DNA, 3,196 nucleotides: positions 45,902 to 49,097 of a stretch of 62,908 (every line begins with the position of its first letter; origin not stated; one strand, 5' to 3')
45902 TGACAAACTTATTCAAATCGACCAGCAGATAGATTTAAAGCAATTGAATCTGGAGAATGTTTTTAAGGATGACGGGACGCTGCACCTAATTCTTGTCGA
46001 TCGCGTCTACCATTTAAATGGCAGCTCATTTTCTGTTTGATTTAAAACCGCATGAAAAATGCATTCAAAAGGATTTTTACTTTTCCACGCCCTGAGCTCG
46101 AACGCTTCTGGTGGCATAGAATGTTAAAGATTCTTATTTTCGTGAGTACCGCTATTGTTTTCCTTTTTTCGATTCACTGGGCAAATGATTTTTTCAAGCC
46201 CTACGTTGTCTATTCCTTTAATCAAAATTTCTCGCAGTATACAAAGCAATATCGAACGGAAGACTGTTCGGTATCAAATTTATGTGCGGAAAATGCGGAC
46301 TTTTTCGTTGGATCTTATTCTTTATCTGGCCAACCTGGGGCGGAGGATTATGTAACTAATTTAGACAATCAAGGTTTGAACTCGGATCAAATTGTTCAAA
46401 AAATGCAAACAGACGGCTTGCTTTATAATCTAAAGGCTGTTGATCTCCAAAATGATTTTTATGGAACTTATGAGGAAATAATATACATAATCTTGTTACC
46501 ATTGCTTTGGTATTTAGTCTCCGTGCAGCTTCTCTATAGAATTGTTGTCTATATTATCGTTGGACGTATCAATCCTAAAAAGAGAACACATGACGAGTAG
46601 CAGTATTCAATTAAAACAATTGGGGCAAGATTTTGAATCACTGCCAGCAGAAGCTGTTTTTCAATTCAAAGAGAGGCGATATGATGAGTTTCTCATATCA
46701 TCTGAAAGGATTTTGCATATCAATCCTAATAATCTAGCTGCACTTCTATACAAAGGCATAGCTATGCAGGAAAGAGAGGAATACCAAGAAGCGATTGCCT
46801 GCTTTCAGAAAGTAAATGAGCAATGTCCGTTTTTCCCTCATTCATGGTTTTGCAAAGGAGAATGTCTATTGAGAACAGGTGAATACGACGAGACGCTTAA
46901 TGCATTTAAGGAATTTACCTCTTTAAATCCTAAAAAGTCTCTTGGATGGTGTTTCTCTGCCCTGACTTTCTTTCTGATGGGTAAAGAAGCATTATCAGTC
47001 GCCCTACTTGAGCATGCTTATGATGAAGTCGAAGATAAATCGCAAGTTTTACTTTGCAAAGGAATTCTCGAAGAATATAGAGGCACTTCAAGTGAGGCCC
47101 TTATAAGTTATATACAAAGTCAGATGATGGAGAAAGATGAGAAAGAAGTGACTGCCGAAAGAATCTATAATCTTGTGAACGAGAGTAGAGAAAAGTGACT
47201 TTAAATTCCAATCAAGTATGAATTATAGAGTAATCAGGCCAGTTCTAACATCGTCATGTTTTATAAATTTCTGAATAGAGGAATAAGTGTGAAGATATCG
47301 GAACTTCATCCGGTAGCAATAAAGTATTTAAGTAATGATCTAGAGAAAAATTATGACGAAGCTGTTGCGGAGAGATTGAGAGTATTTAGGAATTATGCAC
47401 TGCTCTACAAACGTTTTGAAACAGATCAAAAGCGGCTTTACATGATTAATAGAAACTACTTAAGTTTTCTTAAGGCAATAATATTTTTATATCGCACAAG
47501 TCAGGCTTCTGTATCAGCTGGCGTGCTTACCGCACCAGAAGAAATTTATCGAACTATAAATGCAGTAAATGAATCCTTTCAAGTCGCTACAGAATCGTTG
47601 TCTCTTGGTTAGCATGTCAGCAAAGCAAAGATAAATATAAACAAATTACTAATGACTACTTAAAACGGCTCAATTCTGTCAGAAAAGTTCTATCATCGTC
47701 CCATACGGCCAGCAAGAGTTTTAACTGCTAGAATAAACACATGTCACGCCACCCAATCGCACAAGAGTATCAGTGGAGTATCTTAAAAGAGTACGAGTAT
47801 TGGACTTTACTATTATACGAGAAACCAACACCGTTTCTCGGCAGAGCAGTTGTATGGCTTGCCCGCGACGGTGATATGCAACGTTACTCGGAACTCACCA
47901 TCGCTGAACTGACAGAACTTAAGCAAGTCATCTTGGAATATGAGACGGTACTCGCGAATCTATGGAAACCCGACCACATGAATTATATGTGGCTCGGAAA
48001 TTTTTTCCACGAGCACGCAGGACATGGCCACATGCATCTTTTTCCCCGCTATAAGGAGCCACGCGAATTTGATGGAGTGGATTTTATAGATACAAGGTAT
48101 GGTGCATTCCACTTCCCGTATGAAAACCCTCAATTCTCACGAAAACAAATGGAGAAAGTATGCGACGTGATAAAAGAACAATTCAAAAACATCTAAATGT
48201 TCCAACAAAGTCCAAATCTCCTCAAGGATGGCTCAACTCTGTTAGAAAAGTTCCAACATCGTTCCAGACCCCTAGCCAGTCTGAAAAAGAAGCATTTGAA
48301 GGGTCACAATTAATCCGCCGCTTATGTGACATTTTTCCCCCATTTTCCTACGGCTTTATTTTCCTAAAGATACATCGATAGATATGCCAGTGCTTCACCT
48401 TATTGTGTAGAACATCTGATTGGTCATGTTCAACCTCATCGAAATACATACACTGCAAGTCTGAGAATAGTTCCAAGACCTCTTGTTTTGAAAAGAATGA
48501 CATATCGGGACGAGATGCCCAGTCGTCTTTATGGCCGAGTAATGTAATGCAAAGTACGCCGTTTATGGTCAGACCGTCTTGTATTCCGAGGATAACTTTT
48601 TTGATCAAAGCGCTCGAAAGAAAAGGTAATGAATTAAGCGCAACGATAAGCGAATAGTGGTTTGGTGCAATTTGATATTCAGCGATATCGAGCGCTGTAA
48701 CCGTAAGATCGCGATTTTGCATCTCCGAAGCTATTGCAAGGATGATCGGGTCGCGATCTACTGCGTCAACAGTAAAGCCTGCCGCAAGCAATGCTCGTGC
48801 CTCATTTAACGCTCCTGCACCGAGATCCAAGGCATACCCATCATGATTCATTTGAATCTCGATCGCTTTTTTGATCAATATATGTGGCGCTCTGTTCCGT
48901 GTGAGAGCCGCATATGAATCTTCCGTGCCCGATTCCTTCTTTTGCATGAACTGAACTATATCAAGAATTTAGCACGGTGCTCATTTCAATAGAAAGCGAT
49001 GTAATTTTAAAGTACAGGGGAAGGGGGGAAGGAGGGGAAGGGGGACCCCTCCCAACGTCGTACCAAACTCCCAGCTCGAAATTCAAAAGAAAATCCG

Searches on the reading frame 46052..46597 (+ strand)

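Call 34: search_protein_families(library=pfam, proteins=[window:46052-46597:+], max_evalue=1)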
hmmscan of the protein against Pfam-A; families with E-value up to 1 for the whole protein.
window:46052-46597:+ (182 aa): 1 family
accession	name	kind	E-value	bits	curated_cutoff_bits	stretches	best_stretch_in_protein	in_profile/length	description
PF14004.11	DUF4227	-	0.048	14.1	27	1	21-54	4-37/71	Protein of unknown function (DUF4227)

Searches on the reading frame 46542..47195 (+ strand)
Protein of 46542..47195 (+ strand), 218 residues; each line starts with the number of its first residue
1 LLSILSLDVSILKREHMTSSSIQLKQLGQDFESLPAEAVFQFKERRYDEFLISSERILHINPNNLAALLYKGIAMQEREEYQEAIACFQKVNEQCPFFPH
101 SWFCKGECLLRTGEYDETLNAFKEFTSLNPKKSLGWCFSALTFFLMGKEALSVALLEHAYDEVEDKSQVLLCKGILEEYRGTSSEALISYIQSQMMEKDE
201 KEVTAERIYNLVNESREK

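Call 34: search_protein_families(library=pfam, proteins=[window:46542-47195:+], max_evalue=1)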
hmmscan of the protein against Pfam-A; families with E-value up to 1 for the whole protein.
window:46542-47195:+ (218 aa): 19 families
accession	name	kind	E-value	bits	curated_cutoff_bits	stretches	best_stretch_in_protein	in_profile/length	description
PF13431.12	TPR_17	-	2.3e-10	40.4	24.4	2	87-117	1-31/34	Tetratricopeptide repeat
PF07719.23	TPR_2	-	1.9e-08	34.2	27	2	67-96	3-32/34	Tetratricopeptide repeat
PF00515.34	TPR_1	-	3.1e-07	30.3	27.8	2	101-131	3-33/34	Tetratricopeptide repeat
PF13371.12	TPR_9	-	3.5e-07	30.6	35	1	43-96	7-60/73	Tetratricopeptide repeat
PF12895.13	ANAPC3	-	1.2e-06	29.2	27.2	1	45-124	3-81/82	Anaphase-promoting complex, cyclosome, subunit 3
PF13174.12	TPR_6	-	1.7e-06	28.7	26.3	1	67-96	2-31/33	Tetratricopeptide repeat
PF13428.12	TPR_14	-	2.1e-05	25.2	23.5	2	100-138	2-40/44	Tetratricopeptide repeat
PF25064.1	ARM_TT21_5th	-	2.6e-05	25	27.8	1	41-123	11-96/117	TT21 fifth ARM repeats domain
PF23914.1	TPR_CcmH_CycH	-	3.9e-05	24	42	1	56-95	112-151/158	Cytochrome c-type biogenesis protein H TPR domain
PF13181.12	TPR_8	-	6e-05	23.3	25.7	1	100-131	2-33/34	Tetratricopeptide repeat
PF25062.1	ARM_TT21_N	-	0.00014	22.1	40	2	44-194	7-162/222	Tetratricopeptide repeat protein 21 N-terminal ARM repeat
PF13424.12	TPR_12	-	0.00019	22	30.1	1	66-91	4-29/77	Tetratricopeptide repeat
PF14559.12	TPR_19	-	0.00088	20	25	1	55-94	15-54/68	Tetratricopeptide repeat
PF24575.1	TPR_Slam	-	0.0042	17.9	35.2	0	58-131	8-79/104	Surface lipoprotein assembly modifier, N-terminal TPR repeats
PF13432.12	TPR_16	-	0.0053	17.6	32.7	1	77-118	9-50/65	Tetratricopeptide repeat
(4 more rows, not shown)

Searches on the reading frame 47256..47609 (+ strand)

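Call 34: search_protein_families(library=pfam, proteins=[window:47256-47609:+], max_evalue=1)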
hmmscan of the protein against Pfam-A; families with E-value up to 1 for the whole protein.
window:47256-47609:+ (118 aa): 2 families
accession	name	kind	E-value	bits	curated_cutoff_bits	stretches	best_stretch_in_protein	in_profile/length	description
PF17561.7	TssO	-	0.046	14.3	29.2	1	22-73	87-139/148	Type VI secretion system, TssO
PF21690.3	MJ1010-like_2nd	-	0.082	13.6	27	1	5-74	3-71/91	Uncharacterized ATP-binding protein MJ1010-like, C-terminal domain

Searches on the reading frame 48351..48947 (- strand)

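Call 34: search_protein_families(library=pfam, proteins=[window:48351-48947:-], max_evalue=1)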
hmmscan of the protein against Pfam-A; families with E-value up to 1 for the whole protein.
window:48351-48947:- (199 aa): 6 families
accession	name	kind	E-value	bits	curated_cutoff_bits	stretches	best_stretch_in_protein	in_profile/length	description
PF03848.20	TehB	-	2.1e-07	31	20.4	1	22-171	19-170/193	Tellurite resistance protein TehB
PF08242.18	Methyltransf_12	-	2.9e-05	25.2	30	1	40-132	1-98/98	Methyltransferase domain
PF13649.12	Methyltransf_25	-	4.4e-05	24.5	27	1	40-124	2-91/97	Methyltransferase domain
PF08241.18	Methyltransf_11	-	0.003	18.6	21.2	1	40-119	1-80/95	Methyltransferase domain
PF04445.19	SAM_MT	-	0.051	13.4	26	1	24-79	60-115/230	Putative SAM-dependent methyltransferase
PF13489.12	Methyltransf_23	-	0.052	13.7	27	1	35-144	22-98/164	Methyltransferase domain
